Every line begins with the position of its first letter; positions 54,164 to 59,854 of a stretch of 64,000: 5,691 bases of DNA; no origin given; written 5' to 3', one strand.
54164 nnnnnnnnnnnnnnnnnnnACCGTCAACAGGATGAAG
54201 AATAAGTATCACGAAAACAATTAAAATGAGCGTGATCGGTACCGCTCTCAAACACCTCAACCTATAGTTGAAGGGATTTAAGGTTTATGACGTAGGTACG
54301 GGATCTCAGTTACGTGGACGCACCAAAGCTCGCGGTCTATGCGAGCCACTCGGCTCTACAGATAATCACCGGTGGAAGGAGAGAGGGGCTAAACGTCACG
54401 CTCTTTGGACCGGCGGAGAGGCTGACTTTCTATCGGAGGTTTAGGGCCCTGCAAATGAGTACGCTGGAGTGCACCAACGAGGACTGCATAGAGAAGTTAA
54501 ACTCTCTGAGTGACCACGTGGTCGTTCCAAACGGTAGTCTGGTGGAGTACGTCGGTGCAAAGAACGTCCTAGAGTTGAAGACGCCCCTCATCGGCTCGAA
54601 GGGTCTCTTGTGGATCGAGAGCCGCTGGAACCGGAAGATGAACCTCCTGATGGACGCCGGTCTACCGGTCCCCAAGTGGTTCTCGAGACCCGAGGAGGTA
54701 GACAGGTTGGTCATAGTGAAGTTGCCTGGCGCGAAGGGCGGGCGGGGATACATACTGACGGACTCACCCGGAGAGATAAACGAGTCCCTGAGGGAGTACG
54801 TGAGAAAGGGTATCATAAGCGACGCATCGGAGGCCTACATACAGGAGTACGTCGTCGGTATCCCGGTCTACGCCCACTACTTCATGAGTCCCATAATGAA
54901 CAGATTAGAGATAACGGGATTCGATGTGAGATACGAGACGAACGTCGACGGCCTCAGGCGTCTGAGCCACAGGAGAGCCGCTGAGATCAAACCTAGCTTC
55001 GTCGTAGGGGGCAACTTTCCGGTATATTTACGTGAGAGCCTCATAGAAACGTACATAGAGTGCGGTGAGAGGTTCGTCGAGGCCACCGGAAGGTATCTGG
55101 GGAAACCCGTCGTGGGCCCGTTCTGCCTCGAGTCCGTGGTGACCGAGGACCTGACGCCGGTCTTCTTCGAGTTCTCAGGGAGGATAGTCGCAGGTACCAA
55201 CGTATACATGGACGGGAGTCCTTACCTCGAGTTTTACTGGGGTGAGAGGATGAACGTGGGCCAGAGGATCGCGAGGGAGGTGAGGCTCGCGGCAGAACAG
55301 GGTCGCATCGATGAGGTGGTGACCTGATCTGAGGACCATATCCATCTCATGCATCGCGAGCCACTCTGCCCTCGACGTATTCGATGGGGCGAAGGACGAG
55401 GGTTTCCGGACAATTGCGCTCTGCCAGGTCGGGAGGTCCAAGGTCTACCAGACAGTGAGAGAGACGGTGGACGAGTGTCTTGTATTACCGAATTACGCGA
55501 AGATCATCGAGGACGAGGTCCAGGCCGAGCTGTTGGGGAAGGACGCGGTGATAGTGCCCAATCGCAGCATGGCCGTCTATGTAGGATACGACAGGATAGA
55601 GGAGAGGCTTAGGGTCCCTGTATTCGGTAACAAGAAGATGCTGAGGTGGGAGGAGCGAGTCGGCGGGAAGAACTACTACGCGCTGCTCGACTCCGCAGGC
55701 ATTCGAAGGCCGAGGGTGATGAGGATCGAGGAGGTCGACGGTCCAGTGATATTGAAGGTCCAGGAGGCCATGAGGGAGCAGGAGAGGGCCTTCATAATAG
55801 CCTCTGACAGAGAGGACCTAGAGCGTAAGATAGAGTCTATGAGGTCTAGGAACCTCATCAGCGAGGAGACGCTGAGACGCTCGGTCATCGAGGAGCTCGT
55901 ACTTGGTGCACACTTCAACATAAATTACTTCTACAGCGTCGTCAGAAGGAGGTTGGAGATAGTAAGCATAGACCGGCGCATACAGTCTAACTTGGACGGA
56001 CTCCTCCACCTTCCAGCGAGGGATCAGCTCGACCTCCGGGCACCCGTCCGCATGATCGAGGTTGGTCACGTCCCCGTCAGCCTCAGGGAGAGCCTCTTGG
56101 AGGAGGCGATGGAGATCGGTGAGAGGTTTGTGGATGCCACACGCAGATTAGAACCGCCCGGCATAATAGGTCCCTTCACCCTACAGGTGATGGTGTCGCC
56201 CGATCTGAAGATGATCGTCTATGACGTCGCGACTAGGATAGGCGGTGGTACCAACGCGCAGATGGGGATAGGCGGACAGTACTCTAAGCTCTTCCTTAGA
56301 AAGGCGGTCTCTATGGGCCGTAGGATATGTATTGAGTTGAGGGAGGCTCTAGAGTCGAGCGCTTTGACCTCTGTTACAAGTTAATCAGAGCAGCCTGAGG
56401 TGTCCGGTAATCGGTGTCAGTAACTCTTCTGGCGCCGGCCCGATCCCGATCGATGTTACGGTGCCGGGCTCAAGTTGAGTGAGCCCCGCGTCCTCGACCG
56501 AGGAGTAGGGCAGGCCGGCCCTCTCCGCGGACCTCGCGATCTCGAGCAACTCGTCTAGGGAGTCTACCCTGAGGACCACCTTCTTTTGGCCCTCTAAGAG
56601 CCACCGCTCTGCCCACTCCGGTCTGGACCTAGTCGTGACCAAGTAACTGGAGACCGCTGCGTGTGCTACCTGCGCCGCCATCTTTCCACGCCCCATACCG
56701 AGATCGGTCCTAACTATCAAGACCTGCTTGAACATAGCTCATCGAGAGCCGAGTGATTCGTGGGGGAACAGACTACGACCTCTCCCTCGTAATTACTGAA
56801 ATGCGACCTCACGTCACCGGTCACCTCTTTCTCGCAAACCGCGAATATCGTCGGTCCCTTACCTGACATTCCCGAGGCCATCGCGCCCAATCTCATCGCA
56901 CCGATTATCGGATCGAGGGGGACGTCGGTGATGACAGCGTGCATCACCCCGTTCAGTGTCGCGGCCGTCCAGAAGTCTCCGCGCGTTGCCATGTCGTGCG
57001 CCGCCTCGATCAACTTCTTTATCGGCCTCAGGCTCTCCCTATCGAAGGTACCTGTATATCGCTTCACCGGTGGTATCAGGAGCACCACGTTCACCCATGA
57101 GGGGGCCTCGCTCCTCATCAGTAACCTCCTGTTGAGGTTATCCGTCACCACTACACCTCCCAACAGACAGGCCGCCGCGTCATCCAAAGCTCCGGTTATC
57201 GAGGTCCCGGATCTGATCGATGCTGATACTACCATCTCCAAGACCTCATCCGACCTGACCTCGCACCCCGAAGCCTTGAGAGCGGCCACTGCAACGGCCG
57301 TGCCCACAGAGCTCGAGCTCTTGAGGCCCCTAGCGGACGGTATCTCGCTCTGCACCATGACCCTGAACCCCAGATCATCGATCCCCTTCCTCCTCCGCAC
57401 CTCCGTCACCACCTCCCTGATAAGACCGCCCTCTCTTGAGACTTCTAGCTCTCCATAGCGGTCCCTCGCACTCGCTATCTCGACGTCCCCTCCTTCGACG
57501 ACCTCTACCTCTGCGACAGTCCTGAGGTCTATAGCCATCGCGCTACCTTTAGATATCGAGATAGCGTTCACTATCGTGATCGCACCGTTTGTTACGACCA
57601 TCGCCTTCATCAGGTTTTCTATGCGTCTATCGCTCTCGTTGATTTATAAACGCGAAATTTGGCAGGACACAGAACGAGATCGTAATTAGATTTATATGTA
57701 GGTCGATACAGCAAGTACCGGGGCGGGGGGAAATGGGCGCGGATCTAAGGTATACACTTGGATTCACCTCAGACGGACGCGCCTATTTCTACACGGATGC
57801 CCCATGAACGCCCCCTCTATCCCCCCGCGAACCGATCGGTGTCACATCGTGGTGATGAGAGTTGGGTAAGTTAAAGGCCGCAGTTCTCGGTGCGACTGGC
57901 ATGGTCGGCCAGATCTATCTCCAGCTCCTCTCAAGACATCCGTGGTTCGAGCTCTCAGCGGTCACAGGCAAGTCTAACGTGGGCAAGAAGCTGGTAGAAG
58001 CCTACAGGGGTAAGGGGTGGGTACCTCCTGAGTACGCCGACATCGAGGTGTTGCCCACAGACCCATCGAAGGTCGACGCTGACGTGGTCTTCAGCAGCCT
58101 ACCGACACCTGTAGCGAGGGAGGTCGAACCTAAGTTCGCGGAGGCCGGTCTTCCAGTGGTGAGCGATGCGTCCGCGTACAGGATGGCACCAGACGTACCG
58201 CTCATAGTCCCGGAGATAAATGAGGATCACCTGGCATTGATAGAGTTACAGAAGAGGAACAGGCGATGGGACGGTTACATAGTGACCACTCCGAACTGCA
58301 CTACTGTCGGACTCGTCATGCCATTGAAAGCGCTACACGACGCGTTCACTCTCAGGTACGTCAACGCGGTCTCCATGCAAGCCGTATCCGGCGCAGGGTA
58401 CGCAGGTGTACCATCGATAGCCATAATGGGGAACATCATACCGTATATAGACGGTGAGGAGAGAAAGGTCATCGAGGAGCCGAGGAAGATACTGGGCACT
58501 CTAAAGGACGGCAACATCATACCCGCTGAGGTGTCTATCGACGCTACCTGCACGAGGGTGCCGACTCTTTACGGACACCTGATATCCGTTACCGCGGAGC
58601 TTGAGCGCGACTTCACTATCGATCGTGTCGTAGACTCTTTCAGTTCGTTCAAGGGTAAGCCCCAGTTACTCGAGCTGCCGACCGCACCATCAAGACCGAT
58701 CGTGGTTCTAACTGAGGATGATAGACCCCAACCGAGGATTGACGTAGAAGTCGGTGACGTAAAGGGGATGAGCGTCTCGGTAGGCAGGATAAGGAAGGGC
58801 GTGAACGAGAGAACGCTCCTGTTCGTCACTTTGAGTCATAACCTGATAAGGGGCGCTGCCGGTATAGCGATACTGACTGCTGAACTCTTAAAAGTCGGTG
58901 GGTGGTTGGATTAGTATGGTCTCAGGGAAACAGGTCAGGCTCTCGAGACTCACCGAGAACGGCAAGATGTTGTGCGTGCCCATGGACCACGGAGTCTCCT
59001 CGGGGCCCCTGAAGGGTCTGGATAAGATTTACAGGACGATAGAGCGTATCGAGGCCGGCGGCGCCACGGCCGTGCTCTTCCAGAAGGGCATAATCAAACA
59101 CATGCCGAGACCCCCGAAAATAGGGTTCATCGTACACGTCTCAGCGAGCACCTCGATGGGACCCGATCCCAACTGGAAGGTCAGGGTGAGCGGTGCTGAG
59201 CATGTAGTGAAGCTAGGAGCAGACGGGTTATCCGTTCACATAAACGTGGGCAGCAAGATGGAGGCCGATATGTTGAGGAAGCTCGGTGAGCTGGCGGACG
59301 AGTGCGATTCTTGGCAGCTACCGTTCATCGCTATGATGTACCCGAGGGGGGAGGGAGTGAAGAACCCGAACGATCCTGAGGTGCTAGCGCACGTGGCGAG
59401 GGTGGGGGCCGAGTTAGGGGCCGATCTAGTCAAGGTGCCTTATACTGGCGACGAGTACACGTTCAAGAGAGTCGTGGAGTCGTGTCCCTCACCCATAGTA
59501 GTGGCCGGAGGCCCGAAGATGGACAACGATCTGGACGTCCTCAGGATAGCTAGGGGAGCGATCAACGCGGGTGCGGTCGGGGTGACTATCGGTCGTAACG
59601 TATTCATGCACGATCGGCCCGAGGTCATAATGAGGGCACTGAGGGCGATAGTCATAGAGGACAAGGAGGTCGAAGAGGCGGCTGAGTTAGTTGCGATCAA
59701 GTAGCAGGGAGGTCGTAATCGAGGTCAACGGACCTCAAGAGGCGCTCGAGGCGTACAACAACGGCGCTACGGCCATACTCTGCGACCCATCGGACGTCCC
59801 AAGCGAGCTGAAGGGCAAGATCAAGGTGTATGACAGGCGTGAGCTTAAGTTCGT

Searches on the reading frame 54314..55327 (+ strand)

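Call 65: search_protein_families(library=pfam, proteins=[window:54314-55327:+], max_evalue=0.0001)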
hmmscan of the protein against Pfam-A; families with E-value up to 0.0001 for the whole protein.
window:54314-55327:+ (337 aa): 2 families
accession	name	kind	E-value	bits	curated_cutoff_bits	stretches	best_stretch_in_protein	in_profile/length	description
PF06973.17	DUF1297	-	2.4e-65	220.1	23.8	1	154-337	1-188/188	Domain of unknown function (DUF1297)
PF06849.18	DUF1246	-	2.9e-24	85.9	25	1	7-122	2-121/122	Protein of unknown function (DUF1246)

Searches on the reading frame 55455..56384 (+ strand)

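Call 65: search_protein_families(library=pfam, proteins=[window:55455-56384:+], max_evalue=0.0001)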
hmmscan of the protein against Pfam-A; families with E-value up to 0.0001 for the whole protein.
window:55455-56384:+ (309 aa): 2 families
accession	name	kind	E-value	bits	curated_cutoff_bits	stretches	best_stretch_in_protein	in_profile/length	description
PF06973.17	DUF1297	-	7.9e-72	241.2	23.8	1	121-308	1-187/188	Domain of unknown function (DUF1297)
PF06849.18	DUF1246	-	1.6e-24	86.7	25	1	4-88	40-121/122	Protein of unknown function (DUF1246)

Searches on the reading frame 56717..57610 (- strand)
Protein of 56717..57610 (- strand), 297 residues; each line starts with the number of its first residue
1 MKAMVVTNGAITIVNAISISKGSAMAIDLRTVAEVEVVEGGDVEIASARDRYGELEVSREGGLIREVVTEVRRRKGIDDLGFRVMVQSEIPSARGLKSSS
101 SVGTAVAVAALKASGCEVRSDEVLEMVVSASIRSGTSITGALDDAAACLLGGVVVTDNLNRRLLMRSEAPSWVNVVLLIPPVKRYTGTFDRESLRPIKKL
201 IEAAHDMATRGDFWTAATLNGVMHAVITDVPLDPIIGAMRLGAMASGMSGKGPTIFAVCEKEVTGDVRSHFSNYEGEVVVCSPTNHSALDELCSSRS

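Call 65: search_protein_families(library=pfam, proteins=[window:56717-57610:-], max_evalue=0.0001)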
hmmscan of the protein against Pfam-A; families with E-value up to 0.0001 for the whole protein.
window:56717-57610:- (297 aa): 3 families
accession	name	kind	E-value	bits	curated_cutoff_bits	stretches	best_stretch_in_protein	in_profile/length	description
PF00288.32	GHMP_kinases_N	-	1.2e-14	54.7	22.3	1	63-152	2-87/87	GHMP kinases N terminal domain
PF22700.2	MVD-like_N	-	7.6e-06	26.1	27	1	59-141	60-142/157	Diphosphomevalonate decarboxylase-like N-terminal domain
PF08544.19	GHMP_kinases_C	-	6.6e-05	23.7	21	0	232-262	36-69/85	GHMP kinases C terminal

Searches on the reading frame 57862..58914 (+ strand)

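Call 65: search_protein_families(library=pfam, proteins=[window:57862-58914:+], max_evalue=0.0001)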
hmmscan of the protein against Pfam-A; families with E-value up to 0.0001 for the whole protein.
window:57862-58914:+ (350 aa): 2 families
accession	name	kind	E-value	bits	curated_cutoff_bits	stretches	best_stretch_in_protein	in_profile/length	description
PF02774.23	Semialdhyde_dhC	-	1.3e-33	117.2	26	1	155-329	1-183/184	Semialdehyde dehydrogenase, dimerisation domain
PF01118.30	Semialdhyde_dh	-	4.5e-31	108.2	26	1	5-125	1-119/121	Semialdehyde dehydrogenase, NAD binding domain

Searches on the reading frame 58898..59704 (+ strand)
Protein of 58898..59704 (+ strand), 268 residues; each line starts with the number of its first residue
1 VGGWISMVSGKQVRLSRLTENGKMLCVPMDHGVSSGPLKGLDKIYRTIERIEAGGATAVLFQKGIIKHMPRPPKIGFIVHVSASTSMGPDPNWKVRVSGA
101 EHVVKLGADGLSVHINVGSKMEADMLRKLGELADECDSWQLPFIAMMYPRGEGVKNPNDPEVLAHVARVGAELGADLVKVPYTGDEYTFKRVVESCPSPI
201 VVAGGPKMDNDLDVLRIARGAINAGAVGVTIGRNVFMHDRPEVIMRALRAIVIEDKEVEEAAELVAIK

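Call 65: search_protein_families(library=pfam, proteins=[window:58898-59704:+], max_evalue=0.0001)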
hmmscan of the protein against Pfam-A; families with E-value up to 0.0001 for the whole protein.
window:58898-59704:+ (268 aa): 1 family
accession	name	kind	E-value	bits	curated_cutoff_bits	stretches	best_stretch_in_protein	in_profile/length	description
PF01791.15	DeoC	-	1.1e-52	179.3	23.8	1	26-238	3-229/229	DeoC/LacD family aldolase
